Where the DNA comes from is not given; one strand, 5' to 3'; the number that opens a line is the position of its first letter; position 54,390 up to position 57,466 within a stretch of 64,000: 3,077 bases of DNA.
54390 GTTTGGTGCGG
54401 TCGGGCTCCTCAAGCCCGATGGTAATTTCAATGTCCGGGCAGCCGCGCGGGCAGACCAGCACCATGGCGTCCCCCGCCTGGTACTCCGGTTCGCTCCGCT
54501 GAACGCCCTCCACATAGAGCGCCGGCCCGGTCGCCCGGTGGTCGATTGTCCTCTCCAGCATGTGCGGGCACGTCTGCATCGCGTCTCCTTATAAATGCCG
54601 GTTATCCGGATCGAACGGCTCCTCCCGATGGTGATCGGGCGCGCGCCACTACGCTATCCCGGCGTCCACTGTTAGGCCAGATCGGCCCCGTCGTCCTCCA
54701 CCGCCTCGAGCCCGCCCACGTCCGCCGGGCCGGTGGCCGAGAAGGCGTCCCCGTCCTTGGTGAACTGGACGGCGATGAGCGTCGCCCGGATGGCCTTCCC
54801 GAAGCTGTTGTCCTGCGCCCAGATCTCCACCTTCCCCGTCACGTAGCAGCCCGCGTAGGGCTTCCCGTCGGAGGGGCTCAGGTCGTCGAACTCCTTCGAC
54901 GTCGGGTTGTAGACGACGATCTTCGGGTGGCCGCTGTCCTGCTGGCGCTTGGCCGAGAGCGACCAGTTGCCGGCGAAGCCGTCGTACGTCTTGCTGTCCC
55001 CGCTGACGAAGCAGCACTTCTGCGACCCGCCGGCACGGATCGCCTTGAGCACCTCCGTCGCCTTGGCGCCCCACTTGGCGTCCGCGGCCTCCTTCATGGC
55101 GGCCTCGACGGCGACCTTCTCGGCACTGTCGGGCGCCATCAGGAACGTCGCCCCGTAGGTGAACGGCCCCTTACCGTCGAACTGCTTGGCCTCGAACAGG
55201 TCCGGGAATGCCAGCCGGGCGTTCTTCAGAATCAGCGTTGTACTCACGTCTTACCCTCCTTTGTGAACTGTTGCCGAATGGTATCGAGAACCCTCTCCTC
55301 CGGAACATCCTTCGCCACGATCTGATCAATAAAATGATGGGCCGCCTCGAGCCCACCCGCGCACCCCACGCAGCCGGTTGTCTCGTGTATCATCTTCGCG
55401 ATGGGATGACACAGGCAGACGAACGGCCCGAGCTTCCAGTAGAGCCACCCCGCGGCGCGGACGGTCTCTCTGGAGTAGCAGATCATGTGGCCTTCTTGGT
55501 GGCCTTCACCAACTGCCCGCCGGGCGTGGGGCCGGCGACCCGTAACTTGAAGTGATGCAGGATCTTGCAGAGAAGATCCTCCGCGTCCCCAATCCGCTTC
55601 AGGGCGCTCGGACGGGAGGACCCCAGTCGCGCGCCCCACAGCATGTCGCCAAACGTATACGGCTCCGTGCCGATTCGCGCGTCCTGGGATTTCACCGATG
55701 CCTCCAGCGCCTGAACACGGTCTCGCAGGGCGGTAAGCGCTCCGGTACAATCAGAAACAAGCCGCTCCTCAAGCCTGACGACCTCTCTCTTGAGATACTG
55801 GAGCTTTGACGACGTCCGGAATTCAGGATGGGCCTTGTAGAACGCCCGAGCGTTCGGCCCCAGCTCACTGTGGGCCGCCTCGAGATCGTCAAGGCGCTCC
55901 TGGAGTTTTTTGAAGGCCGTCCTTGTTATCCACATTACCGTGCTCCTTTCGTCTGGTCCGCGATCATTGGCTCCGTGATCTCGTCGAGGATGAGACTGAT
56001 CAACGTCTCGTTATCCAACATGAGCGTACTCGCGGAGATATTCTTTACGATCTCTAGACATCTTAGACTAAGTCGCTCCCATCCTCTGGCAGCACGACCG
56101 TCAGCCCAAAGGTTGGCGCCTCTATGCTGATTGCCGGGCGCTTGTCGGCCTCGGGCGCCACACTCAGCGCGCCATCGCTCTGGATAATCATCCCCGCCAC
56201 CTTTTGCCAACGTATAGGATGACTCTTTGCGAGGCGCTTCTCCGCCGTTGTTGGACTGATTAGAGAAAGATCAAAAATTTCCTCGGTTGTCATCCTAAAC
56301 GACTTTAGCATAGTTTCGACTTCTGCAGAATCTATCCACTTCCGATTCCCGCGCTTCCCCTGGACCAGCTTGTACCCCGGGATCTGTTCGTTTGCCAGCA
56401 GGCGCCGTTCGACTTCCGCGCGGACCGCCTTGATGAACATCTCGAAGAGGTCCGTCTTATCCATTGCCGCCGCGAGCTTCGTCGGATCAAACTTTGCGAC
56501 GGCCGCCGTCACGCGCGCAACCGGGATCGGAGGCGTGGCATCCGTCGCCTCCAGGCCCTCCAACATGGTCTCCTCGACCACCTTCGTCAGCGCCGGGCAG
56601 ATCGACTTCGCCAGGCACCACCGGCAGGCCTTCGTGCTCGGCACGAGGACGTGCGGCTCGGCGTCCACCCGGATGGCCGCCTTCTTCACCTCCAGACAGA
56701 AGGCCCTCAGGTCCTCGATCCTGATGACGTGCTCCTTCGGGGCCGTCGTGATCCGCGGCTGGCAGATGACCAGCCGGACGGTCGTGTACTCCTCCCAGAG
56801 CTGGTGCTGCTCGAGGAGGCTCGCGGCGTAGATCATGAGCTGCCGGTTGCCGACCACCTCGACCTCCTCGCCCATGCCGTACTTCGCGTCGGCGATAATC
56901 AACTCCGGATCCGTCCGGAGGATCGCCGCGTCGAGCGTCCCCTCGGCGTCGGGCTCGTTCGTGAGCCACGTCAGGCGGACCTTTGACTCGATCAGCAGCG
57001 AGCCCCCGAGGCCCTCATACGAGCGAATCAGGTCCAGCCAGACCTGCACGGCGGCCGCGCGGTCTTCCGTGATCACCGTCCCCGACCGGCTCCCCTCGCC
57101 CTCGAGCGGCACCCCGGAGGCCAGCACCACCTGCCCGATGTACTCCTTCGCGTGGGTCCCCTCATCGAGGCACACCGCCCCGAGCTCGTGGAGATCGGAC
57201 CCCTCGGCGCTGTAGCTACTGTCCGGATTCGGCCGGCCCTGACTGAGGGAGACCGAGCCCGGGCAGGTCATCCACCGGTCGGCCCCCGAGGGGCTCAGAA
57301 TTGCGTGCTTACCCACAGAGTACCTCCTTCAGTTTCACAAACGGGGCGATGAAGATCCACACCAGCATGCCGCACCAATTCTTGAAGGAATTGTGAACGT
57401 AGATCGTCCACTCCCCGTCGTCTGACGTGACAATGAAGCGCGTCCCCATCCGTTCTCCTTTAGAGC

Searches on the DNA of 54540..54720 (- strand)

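Call 76: search_rna_families(source=window, start=54540, end=54720, threshold=evalue, max_evalue=10, show_alignments=4)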
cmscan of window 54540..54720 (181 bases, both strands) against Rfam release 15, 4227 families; matches with E-value up to 10: 0.
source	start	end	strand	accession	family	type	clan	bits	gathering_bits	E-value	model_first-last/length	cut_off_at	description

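Call 101: build_rna_model(alignment_id=A10, structure=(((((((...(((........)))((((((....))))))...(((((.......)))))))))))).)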
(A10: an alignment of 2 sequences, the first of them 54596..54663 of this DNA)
Model R2 built from alignment A10 (2 sequences, 68 columns); structure: as given.
model positions 68; base pairs 21; branch points 2; effective number of sequences 1.27; information 0.826 bits per position. Calibrated on 0.2 Mb of random sequence (short: E-values are rough).
structure used (alignment columns):
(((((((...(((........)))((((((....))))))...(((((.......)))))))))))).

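Call 102: search_with_rna_model(model_id=R2, sources=[window, L036, L037, L038, L039, L040, L041, L042, L043, L044, L045, L046, L047, L048, L049, L050], max_evalue=10, show_alignments=8, make_alignment=true)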
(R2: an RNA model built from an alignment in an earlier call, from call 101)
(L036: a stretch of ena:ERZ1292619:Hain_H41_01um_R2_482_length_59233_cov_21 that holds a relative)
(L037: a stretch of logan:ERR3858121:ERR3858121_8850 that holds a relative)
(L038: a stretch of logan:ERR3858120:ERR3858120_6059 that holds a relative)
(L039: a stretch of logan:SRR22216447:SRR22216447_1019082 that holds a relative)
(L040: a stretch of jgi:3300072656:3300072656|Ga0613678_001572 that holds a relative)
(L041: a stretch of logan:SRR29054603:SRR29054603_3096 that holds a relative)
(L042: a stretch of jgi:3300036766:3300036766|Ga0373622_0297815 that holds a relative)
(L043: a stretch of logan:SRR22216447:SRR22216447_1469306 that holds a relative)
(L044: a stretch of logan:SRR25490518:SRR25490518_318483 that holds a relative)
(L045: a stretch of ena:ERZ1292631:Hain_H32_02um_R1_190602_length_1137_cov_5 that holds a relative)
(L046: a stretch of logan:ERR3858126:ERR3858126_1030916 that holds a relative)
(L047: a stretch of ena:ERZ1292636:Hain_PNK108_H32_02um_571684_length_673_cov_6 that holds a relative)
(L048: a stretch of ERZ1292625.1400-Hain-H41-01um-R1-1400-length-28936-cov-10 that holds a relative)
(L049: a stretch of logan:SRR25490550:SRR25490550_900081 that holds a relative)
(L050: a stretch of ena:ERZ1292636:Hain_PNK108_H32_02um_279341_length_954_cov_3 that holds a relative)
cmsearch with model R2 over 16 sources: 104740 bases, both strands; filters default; matches with E-value up to 10: 10.
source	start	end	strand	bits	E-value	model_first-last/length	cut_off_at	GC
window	54596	54663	-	103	3.6e-26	1-68/68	no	0.68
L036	1588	1656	+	59.3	6.4e-14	1-68/68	no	0.64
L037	441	509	+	59.3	6.4e-14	1-68/68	no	0.64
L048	1118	1186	+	59.3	6.4e-14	1-68/68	no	0.64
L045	4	72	+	57.1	2.6e-13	1-68/68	no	0.68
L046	106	174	+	57.1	2.6e-13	1-68/68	no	0.68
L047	4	72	+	57.1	2.6e-13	1-68/68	no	0.68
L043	126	195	+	53.1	3.5e-12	1-68/68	no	0.67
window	7881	7952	+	25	0.00026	1-68/68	no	0.64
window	20250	20268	+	10.1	3.9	1-68/68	no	0.63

Alignment A11: 10 matches aligned to the model, 80 columns, each read 5' to 3' on its own strand. Consensus structure (alignment columns), stored with it:
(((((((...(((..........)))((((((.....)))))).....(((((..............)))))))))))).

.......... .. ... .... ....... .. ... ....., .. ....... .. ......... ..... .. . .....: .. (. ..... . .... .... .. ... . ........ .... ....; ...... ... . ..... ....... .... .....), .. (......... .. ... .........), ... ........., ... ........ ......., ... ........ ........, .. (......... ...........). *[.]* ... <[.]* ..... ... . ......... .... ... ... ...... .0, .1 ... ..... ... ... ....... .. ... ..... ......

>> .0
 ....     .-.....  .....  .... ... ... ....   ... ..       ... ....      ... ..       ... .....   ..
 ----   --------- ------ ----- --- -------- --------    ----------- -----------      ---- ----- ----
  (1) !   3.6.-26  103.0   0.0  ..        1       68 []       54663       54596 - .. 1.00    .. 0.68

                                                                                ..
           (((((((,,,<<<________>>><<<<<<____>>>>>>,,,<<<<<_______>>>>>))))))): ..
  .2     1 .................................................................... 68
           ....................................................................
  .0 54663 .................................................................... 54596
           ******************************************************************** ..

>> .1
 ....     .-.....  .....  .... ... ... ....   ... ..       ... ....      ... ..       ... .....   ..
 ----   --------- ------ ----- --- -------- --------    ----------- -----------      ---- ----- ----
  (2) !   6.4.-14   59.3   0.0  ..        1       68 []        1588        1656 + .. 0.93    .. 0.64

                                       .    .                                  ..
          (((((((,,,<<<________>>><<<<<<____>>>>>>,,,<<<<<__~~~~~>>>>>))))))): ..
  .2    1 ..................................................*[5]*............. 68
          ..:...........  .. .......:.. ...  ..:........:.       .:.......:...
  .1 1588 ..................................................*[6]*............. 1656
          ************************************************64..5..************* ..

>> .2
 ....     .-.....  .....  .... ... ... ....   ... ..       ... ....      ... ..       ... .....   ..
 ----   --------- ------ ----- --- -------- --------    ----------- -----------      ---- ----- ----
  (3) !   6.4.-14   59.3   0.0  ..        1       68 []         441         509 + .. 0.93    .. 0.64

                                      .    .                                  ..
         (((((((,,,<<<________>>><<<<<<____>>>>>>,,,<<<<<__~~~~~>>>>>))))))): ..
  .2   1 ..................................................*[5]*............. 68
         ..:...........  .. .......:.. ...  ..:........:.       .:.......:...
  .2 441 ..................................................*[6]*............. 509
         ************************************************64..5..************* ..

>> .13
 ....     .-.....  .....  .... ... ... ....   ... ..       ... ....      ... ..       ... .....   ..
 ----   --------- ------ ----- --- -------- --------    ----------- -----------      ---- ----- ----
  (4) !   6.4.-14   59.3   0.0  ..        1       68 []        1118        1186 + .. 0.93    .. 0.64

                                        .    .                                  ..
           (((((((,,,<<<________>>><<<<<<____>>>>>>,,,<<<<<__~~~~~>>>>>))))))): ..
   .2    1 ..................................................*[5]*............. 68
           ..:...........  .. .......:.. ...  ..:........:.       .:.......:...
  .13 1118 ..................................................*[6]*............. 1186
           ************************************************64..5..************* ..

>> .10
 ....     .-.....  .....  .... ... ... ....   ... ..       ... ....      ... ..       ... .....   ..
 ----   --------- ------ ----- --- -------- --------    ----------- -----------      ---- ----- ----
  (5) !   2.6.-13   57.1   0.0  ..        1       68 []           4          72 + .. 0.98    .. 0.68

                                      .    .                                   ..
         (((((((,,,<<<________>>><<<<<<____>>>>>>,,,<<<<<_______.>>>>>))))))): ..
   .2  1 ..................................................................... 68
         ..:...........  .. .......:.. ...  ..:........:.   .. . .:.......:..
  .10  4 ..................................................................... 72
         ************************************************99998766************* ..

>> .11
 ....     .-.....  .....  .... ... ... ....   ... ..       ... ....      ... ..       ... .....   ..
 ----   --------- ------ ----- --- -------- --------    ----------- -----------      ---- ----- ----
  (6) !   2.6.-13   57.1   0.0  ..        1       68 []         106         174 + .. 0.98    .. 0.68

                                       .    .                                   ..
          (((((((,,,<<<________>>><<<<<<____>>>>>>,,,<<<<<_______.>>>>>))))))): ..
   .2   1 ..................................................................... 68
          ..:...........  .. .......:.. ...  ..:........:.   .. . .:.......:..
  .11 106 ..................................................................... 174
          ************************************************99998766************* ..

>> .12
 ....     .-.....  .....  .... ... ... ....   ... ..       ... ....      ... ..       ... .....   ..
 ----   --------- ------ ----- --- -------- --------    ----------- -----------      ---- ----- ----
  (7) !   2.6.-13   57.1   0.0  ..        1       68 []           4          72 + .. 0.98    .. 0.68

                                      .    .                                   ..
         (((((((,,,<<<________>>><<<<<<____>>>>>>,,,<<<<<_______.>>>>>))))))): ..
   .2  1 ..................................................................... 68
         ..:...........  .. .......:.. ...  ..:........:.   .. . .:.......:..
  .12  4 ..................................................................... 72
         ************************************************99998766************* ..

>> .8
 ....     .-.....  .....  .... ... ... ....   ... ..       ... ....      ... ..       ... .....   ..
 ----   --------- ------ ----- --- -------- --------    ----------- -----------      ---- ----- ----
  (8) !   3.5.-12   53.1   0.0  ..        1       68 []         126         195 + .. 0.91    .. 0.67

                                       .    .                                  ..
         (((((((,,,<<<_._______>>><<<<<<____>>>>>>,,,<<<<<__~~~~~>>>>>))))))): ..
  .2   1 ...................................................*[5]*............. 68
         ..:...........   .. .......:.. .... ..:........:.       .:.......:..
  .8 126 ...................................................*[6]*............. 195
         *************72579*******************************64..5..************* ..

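Call 105: search_dna_similar(query=window:54585-54675:-, collection=phages, mode=distant, max_evalue=1, max_rows=20)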
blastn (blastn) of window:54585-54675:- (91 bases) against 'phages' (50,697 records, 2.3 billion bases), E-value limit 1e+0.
Records with a match: 22; places in all: 22; records where one place covers at least 80% of the query: 0.
Best place of each record, by identity: >=99% 2; 80-90% 20.
By first word of the organism name: Mycobacterium 20; Caulobacter 2.
By host as written in the record: Mycobacterium smegmatis mc2 155 18; Mycobacterium smegmatis mc#155 2; Caulobacter vibrioides CB15 2.
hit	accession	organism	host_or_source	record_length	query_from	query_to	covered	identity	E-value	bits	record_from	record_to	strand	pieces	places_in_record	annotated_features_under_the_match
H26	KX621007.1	Mycobacterium phage Taquito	Mycobacterium smegmatis mc2 155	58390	29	69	45%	82.9%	2e-1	40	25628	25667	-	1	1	minor tail protein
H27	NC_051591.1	Mycobacterium phage Taquito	Mycobacterium smegmatis mc2 155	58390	29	69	45%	82.9%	2e-1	40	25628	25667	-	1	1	minor tail protein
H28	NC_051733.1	Mycobacterium phage Phineas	Mycobacterium smegmatis mc2 155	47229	29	69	45%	82.9%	2e-1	40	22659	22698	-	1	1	22: minor tail protein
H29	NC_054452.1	Mycobacterium phage Andies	Mycobacterium smegmatis mc2 155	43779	29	69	45%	82.9%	2e-1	40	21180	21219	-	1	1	minor tail protein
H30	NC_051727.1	Mycobacterium phage Willsammy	Mycobacterium smegmatis mc2 155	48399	29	69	45%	82.9%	2e-1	40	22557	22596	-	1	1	22: minor tail protein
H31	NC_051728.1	Mycobacterium phage Megiddo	Mycobacterium smegmatis mc2 155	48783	29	69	45%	82.9%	2e-1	40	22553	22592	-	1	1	22: minor tail protein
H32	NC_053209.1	Mycobacterium phage KilKor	Mycobacterium smegmatis mc2 155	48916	29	69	45%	82.9%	2e-1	40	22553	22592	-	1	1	22: minor tail protein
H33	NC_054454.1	Mycobacterium phage Rebel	Mycobacterium smegmatis mc2 155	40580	29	69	45%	82.9%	2e-1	40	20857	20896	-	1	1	21: minor tail protein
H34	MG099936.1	Mycobacterium phage Andies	Mycobacterium smegmatis mc2 155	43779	29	69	45%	82.9%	2e-1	40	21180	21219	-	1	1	minor tail protein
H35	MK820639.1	Mycobacterium phage Phineas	Mycobacterium smegmatis mc2 155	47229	29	69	45%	82.9%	2e-1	40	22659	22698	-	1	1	22: minor tail protein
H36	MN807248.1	Mycobacterium phage Phalm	Mycobacterium smegmatis mc2 155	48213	29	69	45%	82.9%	2e-1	40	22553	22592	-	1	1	22: minor tail protein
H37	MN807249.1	Mycobacterium phage Megiddo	Mycobacterium smegmatis mc2 155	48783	29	69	45%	82.9%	2e-1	40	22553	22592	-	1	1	22: minor tail protein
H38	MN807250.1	Mycobacterium phage Glaske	Mycobacterium smegmatis mc2 155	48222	29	69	45%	82.9%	2e-1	40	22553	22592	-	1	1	22: minor tail protein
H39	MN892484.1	Mycobacterium phage CactusJack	Mycobacterium smegmatis mc2 155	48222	29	69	45%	82.9%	2e-1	40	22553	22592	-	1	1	22: minor tail protein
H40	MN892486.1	Mycobacterium phage KilKor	Mycobacterium smegmatis mc2 155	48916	29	69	45%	82.9%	2e-1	40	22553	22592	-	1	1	22: minor tail protein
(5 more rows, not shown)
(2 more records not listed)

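Call 107: search_with_rna_model(model_id=R2, sources=[window, L036, L045, L043], max_evalue=0.000001, make_alignment=true)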
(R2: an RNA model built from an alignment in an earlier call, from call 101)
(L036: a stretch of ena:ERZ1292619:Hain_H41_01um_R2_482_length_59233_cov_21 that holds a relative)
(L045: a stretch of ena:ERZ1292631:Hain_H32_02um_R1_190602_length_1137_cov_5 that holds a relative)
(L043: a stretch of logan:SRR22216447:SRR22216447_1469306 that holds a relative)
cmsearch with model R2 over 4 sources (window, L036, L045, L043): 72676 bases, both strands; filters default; matches with E-value up to 0.000001: 4.
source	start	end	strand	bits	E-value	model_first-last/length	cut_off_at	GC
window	54596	54663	-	103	2.5e-26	1-68/68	no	0.68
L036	1588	1656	+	59.3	4.4e-14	1-68/68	no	0.64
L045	4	72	+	57.1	1.8e-13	1-68/68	no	0.68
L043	126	195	+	53.1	2.4e-12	1-68/68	no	0.67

Alignment A13: 4 matches aligned to the model, 76 columns, each read 5' to 3' on its own strand. Consensus structure (alignment columns), stored with it:
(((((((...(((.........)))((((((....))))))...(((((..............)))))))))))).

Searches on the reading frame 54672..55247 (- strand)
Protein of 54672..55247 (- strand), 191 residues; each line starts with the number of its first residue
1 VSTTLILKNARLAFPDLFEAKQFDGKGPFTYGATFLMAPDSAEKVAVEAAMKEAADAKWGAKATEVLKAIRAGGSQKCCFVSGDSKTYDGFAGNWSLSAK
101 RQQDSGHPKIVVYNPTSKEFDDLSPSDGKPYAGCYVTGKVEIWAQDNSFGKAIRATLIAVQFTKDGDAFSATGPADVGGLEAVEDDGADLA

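Call 9: search_protein_families(library=phrogs, proteins=[window:54672-55247:-], max_evalue=0.001)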
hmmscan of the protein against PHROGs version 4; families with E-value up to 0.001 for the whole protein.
window:54672-55247:- (191 aa): 1 family
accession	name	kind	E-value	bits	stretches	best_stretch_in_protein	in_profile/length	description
phrog_112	-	DNA, RNA and nucleotide metabolism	3.4e-33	116.4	1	1-187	18-198/265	Gp2.5-like ssDNA binding protein and ssDNA annealing protein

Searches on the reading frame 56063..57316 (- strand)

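Call 9: search_protein_families(library=phrogs, proteins=[window:56063-57316:-], max_evalue=0.001)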
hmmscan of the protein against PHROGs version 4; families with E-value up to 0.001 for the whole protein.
window:56063-57316:- (417 aa): 2 families
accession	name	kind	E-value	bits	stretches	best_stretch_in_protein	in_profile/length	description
phrog_69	-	DNA, RNA and nucleotide metabolism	1.2e-83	282.9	1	1-399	84-468/501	exonuclease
phrog_3953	-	DNA, RNA and nucleotide metabolism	4.6e-17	63.3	1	1-198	10-161/186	exonuclease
